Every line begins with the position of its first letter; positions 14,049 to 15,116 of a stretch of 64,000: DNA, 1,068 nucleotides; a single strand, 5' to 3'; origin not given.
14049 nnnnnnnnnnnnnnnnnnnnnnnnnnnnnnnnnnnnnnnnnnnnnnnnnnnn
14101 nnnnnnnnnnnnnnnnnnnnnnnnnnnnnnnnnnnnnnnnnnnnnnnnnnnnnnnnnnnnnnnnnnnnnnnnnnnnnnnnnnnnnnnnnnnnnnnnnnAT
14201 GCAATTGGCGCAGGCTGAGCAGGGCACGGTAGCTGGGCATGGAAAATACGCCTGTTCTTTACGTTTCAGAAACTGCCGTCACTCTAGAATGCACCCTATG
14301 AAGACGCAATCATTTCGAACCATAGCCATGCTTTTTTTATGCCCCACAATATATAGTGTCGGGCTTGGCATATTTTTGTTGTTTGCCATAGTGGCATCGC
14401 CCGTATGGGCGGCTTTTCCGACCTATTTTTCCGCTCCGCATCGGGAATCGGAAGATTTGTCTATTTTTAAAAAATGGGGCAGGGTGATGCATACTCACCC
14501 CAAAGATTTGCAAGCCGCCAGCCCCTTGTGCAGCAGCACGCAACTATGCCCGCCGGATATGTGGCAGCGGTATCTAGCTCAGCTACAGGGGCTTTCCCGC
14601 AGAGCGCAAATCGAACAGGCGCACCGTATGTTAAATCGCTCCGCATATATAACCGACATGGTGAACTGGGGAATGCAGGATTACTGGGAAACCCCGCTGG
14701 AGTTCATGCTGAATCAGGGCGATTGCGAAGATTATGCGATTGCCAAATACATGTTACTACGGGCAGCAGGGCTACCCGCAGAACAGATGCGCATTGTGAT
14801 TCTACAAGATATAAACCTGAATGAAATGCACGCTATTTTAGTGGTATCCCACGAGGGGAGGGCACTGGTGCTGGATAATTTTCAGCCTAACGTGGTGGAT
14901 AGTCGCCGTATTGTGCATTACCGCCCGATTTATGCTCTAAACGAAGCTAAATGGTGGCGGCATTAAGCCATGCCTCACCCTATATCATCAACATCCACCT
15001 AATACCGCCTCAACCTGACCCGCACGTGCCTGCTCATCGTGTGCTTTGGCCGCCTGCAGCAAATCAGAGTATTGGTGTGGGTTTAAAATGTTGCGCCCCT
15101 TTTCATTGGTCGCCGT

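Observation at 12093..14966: Degenerate HD-GYP membrane sensor divergently paired with a LapG-type periplasmic protease: a possible LapD-like switch built on a different dead c-di-GMP domain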

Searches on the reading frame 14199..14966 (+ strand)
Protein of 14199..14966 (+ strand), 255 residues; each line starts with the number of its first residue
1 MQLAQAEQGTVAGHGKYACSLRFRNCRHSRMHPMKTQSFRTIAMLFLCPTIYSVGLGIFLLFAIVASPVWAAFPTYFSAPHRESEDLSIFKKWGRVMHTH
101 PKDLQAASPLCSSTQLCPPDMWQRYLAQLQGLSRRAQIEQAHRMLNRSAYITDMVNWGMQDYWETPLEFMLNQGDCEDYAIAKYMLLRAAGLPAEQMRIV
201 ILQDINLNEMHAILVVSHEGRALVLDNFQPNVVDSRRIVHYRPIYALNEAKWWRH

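Call 3: search_protein_families(library=pfam, proteins=[window:14199-14966:+], max_evalue=0.01)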
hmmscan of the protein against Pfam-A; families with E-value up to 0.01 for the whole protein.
window:14199-14966:+ (255 aa): 3 families
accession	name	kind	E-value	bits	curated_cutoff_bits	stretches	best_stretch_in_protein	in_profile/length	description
PF06035.17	Peptidase_C93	-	2.4e-17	63.6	27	1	134-234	38-134/162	Bacterial transglutaminase-like cysteine proteinase BTLCP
PF01841.26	Transglut_core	-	0.00085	20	23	1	153-196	34-74/108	Transglutaminase-like superfamily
PF04473.18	DUF553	-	0.0021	18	20.5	1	160-230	47-116/140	Transglutaminase-like domain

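Call 4: search_protein_families(library=ncbifam, proteins=[window:14199-14966:+], max_evalue=0.01)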
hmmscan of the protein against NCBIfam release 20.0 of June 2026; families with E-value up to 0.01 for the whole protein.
window:14199-14966:+ (255 aa): 1 family
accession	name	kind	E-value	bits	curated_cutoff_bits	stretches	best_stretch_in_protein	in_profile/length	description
NF045674.1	CystProtLapG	equivalog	1.9e-27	95.9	320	1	120-253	49-186/221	cysteine protease LapG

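Call 6: search_solved_structures(query=window:14199-14966:+, max_evalue=0.01, show_alignments=3)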
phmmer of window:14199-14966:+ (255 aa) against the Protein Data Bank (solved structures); distinct sequences matched with E-value up to 0.01: 2.
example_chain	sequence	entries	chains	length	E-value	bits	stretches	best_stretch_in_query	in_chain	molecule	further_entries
4fgo_A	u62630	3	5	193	4.1e-21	78.6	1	122-253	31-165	Periplasmic protein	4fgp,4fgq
4u65_E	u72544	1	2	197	1.3e-18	70.4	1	119-249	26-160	Putative cystine protease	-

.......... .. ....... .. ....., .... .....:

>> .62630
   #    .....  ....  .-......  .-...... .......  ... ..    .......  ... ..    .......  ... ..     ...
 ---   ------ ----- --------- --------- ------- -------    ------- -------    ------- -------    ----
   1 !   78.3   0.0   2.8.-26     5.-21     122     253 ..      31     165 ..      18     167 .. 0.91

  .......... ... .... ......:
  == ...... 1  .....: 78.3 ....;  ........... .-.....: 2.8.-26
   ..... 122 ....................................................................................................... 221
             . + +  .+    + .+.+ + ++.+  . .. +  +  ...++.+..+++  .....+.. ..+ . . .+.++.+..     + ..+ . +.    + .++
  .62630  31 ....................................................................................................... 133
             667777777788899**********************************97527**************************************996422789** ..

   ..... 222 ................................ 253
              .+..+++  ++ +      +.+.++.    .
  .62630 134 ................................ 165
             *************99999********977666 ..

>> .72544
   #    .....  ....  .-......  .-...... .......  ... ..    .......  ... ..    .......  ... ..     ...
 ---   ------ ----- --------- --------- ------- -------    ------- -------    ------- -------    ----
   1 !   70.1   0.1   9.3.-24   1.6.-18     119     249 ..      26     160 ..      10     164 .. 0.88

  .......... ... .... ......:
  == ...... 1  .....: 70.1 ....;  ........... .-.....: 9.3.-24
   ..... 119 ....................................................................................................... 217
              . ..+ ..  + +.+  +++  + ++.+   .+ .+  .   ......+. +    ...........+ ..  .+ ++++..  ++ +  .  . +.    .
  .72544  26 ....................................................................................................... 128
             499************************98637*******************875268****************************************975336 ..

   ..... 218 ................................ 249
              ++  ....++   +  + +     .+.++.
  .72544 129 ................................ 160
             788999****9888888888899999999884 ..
